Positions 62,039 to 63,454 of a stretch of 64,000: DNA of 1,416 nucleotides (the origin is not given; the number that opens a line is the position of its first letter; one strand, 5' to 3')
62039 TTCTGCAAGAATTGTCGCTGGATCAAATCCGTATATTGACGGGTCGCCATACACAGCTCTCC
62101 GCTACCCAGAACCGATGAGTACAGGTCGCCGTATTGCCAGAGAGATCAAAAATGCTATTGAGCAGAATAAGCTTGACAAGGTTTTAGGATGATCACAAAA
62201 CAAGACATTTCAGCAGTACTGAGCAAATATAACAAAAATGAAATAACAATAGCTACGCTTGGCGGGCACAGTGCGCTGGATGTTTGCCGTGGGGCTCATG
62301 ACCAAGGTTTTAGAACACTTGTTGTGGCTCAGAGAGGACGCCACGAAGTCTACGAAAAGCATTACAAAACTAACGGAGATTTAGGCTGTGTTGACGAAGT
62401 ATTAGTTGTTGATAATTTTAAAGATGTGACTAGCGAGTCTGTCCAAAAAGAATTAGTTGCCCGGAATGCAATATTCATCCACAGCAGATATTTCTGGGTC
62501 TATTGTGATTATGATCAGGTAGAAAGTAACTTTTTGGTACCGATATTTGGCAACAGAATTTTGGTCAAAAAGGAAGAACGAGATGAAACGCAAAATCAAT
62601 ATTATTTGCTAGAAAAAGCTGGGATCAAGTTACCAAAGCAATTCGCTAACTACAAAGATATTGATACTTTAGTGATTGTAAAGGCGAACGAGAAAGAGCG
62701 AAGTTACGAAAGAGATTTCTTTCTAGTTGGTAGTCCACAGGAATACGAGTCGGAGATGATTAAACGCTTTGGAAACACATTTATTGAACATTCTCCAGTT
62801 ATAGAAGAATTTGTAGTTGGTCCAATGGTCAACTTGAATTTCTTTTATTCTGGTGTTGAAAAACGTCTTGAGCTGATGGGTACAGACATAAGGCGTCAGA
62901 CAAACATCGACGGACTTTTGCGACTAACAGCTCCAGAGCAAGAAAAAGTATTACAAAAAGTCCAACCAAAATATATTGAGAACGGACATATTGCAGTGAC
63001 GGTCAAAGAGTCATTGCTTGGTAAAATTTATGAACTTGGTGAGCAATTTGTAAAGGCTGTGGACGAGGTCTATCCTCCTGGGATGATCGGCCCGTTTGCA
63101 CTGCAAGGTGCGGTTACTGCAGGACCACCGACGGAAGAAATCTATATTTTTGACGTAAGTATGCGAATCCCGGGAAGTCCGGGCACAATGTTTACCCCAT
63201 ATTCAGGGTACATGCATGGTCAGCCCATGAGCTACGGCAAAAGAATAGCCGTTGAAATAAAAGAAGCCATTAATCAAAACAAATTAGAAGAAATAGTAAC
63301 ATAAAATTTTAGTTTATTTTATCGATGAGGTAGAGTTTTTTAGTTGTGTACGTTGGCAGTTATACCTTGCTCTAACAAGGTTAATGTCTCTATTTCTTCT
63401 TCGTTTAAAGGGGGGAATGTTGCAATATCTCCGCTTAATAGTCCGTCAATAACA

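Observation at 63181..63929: Small insertion behind purP with a displaced, diverged copy of the purP 3' end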

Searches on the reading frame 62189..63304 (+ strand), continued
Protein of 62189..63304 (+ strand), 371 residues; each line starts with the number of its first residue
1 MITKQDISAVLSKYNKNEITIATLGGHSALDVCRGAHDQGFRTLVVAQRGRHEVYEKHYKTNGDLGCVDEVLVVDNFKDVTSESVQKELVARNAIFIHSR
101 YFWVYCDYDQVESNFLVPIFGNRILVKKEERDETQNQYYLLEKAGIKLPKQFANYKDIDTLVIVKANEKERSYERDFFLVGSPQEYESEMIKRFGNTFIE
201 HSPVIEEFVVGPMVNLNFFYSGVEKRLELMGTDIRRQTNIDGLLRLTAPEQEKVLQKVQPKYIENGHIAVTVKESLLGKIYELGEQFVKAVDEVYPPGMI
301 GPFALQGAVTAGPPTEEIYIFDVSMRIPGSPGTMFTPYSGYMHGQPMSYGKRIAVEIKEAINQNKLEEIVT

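Call 73: search_protein_families(library=pfam, proteins=[L001:13651-14145:-], max_evalue=0.01)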
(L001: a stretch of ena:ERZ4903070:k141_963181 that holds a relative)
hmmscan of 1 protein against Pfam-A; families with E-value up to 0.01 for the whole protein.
L001:13651-14145:- (164 aa): 2 families
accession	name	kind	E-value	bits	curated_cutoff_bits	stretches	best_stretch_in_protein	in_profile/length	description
PF20803.2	PaaX_M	-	1.1e-13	51.5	24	1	99-161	10-72/83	PaaX protein central Cas2-like domain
PF09827.14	CRISPR_Cas2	-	0.0003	21.3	23.8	1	98-135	3-37/74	CRISPR associated protein Cas2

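Call 82: list_cluster_members(proteins=[window:62189-63301:+, window:63340-63741:-, L001:12312-13538:-])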
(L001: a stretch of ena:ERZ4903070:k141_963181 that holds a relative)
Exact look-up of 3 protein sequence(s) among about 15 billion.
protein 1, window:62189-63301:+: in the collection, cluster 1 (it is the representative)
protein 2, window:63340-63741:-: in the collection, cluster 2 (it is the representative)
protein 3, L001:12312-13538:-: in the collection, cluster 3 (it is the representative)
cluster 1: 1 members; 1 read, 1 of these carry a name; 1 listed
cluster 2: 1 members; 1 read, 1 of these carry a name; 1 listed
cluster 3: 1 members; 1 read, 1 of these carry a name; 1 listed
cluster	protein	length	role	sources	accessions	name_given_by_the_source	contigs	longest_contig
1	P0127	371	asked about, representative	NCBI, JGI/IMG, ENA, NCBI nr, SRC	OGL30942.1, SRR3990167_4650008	5-formaminoimidazole-4-carboxamide-1-(beta)-D-ribofuranosyl 5'-monophosphate synthetase ... | MAG: 5-formaminoimidazole-4-carboxamide-1-(beta)-D-ribofuranosyl 5'-monophosphate ...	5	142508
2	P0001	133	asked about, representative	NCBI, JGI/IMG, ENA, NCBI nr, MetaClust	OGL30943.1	hypothetical protein A3F37_00695 [Candidatus Saccharibacteria bacterium ... | MAG: hypothetical protein A3F37_00695 [Candidatus Saccharibacteria bacterium ... | \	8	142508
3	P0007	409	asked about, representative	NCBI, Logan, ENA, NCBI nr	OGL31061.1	hypothetical protein A3F37_04285 [Candidatus Saccharibacteria bacterium ... | MAG: hypothetical protein A3F37_04285 [Candidatus Saccharibacteria bacterium ...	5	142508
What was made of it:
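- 62189..63304 (+): purP2, the second of two tandem purP genes. Full length, 371 aa. NCBI names it FAICAR synthetase (call 82).
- Tried and rejected: All three proteins are singleton clusters (call 82).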

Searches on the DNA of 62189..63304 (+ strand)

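Call 10: search_rna_families(source=L001, start=10900, end=12500, threshold=evalue, max_evalue=1)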
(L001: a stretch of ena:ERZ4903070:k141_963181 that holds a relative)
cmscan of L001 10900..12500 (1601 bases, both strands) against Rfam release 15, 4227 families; matches with E-value up to 1: 0.
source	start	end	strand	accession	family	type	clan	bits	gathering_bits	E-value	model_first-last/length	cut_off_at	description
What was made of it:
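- Tried and rejected: None at E <= 1 (call 10).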
